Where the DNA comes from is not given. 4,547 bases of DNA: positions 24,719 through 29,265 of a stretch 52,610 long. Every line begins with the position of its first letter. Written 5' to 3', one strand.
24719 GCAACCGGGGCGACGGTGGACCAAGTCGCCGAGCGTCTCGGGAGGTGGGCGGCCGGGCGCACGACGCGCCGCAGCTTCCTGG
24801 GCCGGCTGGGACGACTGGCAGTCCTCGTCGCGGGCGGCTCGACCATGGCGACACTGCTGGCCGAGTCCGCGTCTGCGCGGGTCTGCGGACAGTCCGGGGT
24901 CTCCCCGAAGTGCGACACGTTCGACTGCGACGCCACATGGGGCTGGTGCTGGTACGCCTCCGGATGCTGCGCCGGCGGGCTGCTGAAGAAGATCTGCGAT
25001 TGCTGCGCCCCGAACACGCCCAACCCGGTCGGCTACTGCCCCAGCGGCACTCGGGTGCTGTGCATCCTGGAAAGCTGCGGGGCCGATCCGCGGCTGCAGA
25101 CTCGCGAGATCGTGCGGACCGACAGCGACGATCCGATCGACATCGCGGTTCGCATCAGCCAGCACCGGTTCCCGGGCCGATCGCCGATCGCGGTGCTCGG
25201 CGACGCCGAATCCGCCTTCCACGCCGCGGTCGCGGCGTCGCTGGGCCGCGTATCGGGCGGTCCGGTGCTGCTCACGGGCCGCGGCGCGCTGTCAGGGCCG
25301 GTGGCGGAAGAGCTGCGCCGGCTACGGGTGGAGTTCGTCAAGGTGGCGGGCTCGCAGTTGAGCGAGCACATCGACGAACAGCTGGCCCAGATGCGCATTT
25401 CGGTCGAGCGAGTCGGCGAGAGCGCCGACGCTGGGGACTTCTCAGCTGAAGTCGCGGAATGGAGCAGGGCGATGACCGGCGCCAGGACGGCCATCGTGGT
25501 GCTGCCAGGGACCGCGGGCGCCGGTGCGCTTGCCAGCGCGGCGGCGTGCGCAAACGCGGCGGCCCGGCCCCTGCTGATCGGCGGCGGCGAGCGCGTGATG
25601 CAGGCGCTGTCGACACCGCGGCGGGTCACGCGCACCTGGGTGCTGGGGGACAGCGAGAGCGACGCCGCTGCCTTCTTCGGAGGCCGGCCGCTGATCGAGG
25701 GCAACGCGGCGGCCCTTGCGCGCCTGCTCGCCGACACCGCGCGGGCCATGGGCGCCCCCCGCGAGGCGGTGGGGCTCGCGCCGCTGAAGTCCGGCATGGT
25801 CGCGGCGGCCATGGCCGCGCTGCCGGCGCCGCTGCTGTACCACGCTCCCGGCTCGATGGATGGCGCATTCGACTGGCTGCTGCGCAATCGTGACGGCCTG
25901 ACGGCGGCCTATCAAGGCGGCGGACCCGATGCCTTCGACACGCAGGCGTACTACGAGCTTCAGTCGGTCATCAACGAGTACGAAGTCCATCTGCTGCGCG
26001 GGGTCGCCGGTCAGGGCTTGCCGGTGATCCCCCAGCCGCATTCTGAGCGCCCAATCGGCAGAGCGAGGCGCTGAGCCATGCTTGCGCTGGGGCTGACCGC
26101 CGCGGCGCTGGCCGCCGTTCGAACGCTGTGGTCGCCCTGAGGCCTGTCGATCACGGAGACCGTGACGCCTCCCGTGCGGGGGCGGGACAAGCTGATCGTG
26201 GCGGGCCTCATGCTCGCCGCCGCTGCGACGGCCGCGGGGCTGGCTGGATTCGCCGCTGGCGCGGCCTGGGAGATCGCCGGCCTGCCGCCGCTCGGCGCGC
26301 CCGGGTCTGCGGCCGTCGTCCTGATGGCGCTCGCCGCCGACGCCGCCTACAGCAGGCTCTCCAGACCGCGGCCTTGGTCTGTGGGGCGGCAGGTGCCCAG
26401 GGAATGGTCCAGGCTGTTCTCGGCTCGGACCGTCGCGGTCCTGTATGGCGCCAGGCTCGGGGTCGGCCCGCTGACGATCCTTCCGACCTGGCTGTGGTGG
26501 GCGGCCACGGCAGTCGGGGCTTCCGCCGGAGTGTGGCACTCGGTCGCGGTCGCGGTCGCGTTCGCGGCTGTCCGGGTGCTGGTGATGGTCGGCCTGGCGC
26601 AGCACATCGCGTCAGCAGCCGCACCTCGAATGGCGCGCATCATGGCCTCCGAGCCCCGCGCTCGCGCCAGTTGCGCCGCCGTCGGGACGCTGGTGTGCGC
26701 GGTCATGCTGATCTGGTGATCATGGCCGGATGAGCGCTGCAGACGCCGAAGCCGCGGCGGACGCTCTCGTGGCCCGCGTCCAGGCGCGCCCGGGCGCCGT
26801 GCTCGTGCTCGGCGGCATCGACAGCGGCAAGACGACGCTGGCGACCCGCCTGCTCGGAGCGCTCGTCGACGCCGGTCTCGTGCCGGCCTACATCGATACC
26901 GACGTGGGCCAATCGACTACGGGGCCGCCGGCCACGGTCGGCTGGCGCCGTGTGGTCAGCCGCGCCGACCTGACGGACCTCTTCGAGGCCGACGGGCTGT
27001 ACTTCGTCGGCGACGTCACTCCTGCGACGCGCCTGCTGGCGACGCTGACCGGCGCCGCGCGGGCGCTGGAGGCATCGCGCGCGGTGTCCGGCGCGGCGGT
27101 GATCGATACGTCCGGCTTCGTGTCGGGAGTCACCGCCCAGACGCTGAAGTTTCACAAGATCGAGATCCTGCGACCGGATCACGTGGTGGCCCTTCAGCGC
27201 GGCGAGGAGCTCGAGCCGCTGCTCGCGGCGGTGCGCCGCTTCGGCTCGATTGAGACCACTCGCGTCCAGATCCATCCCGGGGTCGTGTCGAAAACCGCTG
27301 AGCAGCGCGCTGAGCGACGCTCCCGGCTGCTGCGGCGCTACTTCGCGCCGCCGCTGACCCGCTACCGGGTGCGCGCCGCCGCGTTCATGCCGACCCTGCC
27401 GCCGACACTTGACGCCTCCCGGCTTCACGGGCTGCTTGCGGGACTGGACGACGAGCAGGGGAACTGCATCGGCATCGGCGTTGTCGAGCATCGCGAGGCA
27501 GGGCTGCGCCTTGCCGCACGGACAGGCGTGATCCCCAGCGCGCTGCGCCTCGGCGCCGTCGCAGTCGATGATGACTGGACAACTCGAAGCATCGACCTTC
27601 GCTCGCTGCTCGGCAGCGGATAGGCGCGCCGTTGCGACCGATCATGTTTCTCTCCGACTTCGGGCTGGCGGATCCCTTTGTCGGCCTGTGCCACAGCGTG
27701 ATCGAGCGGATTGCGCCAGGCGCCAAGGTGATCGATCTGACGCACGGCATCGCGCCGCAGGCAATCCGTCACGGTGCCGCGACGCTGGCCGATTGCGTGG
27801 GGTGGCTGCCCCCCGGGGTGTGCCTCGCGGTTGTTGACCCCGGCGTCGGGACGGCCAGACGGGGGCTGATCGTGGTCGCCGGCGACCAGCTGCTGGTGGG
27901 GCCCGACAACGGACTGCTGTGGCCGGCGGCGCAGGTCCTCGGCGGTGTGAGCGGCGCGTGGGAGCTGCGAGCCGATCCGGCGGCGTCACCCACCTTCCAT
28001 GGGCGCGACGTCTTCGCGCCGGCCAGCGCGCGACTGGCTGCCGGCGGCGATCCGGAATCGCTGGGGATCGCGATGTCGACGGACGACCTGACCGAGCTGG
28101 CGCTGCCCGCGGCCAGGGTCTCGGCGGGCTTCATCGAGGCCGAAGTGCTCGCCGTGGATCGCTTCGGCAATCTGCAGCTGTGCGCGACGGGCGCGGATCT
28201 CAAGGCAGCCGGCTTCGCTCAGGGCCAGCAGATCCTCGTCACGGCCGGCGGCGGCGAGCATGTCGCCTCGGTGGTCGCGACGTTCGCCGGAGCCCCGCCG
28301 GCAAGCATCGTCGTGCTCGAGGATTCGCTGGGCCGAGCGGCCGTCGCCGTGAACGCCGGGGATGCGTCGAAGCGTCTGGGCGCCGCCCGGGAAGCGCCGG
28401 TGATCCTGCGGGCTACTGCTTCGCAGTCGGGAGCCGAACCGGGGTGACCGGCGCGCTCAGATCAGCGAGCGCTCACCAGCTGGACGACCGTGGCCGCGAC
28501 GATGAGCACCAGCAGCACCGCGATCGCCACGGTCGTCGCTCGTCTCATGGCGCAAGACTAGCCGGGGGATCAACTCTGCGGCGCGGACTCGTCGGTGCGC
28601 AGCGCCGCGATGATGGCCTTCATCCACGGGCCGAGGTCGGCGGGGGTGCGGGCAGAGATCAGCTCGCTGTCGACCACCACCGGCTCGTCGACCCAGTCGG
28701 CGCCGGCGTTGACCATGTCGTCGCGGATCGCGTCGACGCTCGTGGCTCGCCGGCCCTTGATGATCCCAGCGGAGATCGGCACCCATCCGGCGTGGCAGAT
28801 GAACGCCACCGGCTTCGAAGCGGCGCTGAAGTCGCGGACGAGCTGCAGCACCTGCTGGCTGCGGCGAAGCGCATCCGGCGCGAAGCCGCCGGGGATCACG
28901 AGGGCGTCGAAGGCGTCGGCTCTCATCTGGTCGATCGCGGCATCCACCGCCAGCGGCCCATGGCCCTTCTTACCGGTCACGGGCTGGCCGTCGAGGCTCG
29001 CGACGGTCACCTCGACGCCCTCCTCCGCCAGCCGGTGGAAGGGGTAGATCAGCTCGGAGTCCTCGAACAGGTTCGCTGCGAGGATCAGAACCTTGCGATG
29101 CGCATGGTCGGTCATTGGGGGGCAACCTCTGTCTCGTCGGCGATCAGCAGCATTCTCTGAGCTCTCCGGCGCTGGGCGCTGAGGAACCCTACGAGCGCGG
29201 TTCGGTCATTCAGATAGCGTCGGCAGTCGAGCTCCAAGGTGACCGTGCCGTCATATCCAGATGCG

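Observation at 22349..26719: mauE-mauD-mauA-like core embedded between cell-wall-binding (CWB2) proteins, without MADH heavy chain, MauG or amicyanin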

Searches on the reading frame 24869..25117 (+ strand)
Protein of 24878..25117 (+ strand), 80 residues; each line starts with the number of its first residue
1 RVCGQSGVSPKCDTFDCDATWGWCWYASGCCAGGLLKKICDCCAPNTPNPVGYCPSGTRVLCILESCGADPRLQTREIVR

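Call 17: search_solved_structures(query=window:24878-25117:+, max_evalue=10, show_alignments=3)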
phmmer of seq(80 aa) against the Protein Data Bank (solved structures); distinct sequences matched with E-value up to 10: 4.
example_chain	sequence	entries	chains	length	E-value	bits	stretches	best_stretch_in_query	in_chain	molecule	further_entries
2mzf_A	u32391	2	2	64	0.21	15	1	28-54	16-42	Purotoxin-2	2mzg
6epc_N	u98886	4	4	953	1.6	12.1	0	9-61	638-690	26S proteasome non-ATPase regulatory subunit 1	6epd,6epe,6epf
7sb3_J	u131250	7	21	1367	7.4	10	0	29-72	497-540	Spike protein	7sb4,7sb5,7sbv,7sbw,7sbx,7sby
9r6s_A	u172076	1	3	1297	10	9.6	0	36-71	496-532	Spike glycoprotein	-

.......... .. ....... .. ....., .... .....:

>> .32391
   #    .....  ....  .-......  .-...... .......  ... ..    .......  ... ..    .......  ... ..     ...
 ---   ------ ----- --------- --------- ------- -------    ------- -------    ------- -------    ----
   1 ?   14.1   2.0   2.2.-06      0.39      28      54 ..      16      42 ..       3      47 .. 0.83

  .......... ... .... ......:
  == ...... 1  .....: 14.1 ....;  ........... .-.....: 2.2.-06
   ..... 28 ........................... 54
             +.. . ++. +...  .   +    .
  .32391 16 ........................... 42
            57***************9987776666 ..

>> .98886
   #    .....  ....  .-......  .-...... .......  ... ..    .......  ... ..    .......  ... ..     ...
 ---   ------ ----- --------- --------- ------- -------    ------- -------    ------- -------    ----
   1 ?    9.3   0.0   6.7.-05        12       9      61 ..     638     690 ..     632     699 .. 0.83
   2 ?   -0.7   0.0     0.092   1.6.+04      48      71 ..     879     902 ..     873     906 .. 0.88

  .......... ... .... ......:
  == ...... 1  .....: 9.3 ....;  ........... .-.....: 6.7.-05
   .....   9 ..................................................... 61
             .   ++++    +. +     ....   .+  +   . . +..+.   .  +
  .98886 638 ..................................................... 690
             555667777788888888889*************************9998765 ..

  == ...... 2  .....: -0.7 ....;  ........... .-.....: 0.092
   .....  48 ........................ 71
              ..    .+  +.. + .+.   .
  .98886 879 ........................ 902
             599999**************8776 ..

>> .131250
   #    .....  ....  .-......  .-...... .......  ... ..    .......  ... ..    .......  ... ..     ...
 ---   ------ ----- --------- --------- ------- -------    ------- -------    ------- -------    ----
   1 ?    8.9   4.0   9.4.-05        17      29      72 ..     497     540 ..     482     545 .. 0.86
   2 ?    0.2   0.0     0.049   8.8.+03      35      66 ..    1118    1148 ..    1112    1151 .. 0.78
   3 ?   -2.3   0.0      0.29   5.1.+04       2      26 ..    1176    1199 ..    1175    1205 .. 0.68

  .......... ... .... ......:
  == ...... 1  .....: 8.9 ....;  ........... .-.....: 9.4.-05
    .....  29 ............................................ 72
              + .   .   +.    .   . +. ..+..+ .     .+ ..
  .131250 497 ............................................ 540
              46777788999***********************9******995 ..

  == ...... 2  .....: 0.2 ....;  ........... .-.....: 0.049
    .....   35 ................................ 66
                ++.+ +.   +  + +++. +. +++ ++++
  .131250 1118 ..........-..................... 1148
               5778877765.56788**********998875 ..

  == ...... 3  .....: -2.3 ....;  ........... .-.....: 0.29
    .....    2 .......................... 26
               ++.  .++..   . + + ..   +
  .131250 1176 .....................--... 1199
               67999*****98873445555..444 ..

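Call 27: predict_structure(alignment_id=A5)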
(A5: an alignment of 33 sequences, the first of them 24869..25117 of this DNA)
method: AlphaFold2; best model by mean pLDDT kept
length: 83 residues; sequences in the alignment: 33
mean_pLDDT: 77.6   pTM: 0.65
mean pLDDT of the five models: 77.6, 73.9, 69.8, 62.5, 56.2
residues with pLDDT >= 90: 10; 70-90: 55; 50-70: 16; < 50: 2
segments of 3 or more residues with pLDDT < 50: none
pLDDT, mean of each block of 10 residues (from residue 1): 57 80 84 78 88 87 87 68 47
secondary structure, 60 per line:
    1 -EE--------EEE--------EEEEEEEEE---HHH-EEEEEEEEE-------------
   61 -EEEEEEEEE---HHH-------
elements in order: E12-14 E23-31 E39-47 E62-70

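Call 31: fold_search(model_id=the predicted structure, library=pdb)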
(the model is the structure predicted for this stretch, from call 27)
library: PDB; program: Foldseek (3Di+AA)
matches with E <= 10: 36; with E <= 0.001: 0
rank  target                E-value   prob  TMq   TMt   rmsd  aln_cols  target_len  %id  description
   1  4qz9_A                3.4e+00  0.05  0.24  0.08   6.5        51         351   10  Mouse Tdt in complex with a DSB substrate, C-A base pair (released 2015-06-10)
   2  4iqv_A                4.1e+00  0.05  0.23  0.08   7.5        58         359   10  Tdt core in complex with inhibitor 6-[4-(3-fluorobenzoyl)-1H-pyrrol-2-yl]-2-hydroxy-4-oxohexa-2,5-dienoic acid and ssD (released 2013-09-04)
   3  4i28_A                4.6e+00  0.04  0.23  0.08   7.9        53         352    9  Binary complex of mouse TdT with ssDNA and Zn++ (released 2013-07-24)
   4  5ool_Q                4.9e+00  0.01  0.16  0.09  12.7        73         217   11  Structure of a native assembly intermediate of the human mitochondrial ribosome with unfolded interfacial rRNA (released 2017-09-13)
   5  4i2f_A                5.2e+00  0.04  0.23  0.08   7.4        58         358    9  Binary complex of mouse TdT with ssDNA (released 2013-07-24)
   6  7byf_C                5.2e+00  0.03  0.23  0.06  12.2        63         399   11  The crystal structure of mouse ORF10-Rae1-Nup98 complex (released 2021-03-24)
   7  4iqw_A                5.5e+00  0.04  0.23  0.08   7.5        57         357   10  Tdt core in complex with inhibitor (2Z,5E)-6-[4-(4-fluorobenzoyl)-1H-pyrrol-2-yl]-2-hydroxy-4-oxohexa-2,5-dienoic acid (released 2013-09-04)
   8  4qzb_A                5.5e+00  0.04  0.24  0.08   7.5        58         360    9  Mouse Tdt in complex with a DSB substrate, C-T base pair (released 2015-06-10)
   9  4i2d                  5.8e+00  0.03  0.23  0.08   7.6        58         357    9  Binary complex of mouse TdT with AMPcPP (released 2013-07-24)
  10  6yfn_AA               6.5e+00  0.02  0.21  0.14  11.9        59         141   12  Virus-like particle of bacteriophage ESE058 (released 2020-09-02)
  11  5x3e_B                6.5e+00  0.01  0.16  0.04   9.4        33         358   18  kinesin 6 (released 2017-04-19)
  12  6go3                  7.3e+00  0.03  0.23  0.08   7.2        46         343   11  TdT chimera (Loop1 of pol mu) - apoenzyme (released 2019-06-05)
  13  4qza_A                7.3e+00  0.03  0.24  0.08   7.2        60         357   12  Mouse Tdt in complex with a DSB substrate, C-C base pair (released 2015-06-10)
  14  6c6d_B                7.8e+00  0.01  0.15  0.17   6.7        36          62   17  20mer crystal structure of CC chemokine 5 (CCL5) (released 2019-01-23)
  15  5x3e_A                7.8e+00  0.01  0.16  0.04   9.4        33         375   18  kinesin 6 (released 2017-04-19)
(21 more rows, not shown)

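Call 54: search_protein_representatives(alignment_id=A5)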
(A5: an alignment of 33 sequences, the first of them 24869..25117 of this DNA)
Query: 33 sequences, 83 profile positions. Proteins with E-value up to 0.001 (for the whole library): 54; up to 1e-10: 40; up to 1e-30: 33. The best 54 are listed.
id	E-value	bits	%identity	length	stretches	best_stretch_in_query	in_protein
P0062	5.7e-42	157.9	-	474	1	1-82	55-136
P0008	1.5e-41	156.5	-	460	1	1-81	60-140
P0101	4.5e-41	155.0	-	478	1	1-83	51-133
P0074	6.2e-41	154.6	-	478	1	1-82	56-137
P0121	8.9e-41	154.1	-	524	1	1-82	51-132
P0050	2.9e-40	152.4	-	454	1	1-83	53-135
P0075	8.4e-40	151.0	-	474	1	1-82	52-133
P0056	1.0e-39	150.7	-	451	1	1-81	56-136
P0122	3.0e-39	149.2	-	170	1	1-82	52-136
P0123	5.1e-39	148.4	-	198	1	1-83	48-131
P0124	5.5e-39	148.3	-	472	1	1-82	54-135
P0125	9.1e-39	147.6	-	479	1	1-81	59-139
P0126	6.7e-37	141.7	-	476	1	1-83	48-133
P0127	7.1e-37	141.6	-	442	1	1-82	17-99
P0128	1.5e-36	140.5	-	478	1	1-81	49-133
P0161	2.8e-07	46.7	-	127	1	4-72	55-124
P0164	7.9e-05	38.9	-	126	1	4-66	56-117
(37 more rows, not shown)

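Call 57: find_encoding_contigs(protein=P0161, flank=6000, max_places=3)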
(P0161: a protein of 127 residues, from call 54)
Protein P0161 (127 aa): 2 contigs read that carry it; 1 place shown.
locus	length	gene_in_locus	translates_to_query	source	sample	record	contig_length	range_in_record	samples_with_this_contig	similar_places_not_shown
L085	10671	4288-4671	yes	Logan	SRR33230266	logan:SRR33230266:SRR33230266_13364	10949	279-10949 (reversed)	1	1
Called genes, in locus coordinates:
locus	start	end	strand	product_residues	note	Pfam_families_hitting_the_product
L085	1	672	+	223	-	?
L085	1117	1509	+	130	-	-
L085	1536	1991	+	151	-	-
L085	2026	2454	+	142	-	-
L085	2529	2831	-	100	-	-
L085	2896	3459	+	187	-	PF07291:MauE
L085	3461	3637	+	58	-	-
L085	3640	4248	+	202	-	-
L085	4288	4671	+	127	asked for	-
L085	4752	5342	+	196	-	-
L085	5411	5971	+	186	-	-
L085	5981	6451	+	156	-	PF04542:Sigma70_r2 (weak), PF08281:Sigma70_r4_2, PF04545:Sigma70_r4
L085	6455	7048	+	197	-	PF00188:CAP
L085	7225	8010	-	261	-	-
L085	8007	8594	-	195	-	PF04542:Sigma70_r2, PF08281:Sigma70_r4_2, PF04545:Sigma70_r4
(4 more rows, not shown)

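Call 58: find_encoding_contigs(protein=P0164, flank=6000, max_places=3)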
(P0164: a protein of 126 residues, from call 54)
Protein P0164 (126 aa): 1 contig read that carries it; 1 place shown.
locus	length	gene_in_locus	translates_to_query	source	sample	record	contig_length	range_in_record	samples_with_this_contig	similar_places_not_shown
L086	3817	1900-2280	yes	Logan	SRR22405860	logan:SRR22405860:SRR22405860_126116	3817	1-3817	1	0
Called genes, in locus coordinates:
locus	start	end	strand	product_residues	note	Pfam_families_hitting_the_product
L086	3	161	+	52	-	?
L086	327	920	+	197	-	PF07291:MauE, PF07681:DoxX (weak)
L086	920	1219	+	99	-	-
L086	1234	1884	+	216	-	-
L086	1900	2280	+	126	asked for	-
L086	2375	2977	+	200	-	-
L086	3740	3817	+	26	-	?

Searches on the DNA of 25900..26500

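Call 80: search_rna_families(source=window, start=25900, end=26500, threshold=evalue, max_evalue=10, show_alignments=3)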
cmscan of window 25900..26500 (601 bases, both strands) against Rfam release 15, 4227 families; matches with E-value up to 10: 1.
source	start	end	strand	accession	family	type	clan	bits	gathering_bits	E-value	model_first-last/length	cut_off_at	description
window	26212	26239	+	RF04131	mir-2032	Gene; miRNA;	-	18.8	100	0.8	1-77/77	no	mir-2032 microRNA precursor family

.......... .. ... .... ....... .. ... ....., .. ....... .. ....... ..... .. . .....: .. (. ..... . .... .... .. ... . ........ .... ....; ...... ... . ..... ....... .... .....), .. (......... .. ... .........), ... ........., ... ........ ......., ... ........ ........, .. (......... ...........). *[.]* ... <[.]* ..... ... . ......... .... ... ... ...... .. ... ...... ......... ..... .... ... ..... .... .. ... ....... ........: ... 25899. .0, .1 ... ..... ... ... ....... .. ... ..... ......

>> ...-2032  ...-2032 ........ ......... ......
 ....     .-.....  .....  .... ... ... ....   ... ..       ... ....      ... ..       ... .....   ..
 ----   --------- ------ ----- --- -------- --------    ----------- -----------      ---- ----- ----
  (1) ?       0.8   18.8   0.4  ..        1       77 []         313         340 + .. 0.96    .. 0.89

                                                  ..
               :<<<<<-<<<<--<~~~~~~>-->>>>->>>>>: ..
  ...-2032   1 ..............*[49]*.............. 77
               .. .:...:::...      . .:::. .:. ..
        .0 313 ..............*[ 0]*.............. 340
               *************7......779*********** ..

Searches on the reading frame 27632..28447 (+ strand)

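Call 47: search_protein_families(library=pfam, proteins=[window:27632-28447:+], max_evalue=0.001)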
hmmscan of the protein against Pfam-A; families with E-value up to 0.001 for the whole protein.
window:27632-28447:+ (271 aa): 2 families
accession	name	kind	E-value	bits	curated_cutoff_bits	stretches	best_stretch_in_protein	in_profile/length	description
PF01887.21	SAM_HAT_N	-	1.1e-45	155.4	26.3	1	4-145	1-145/145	SAM hydroxide adenosyltransferase N-terminal domain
PF20257.3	SAM_HAT_C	-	6.5e-15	55.7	25.5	1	170-257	1-83/84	SAM hydroxide adenosyltransferase C-terminal domain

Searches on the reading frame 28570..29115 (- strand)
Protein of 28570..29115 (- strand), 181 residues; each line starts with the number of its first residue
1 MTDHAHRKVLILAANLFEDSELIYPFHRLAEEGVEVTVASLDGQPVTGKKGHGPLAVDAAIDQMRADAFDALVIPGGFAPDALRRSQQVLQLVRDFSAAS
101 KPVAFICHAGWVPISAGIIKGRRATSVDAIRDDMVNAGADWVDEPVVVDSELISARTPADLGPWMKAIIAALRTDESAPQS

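Call 47: search_protein_families(library=pfam, proteins=[window:28570-29115:-], max_evalue=0.001)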
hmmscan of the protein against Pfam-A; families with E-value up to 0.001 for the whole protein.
window:28570-29115:- (181 aa): 1 family
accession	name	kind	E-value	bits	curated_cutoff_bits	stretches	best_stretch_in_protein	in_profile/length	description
PF01965.30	DJ-1_PfpI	-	2e-50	171.3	26.6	1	7-170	1-164/165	DJ-1/PfpI family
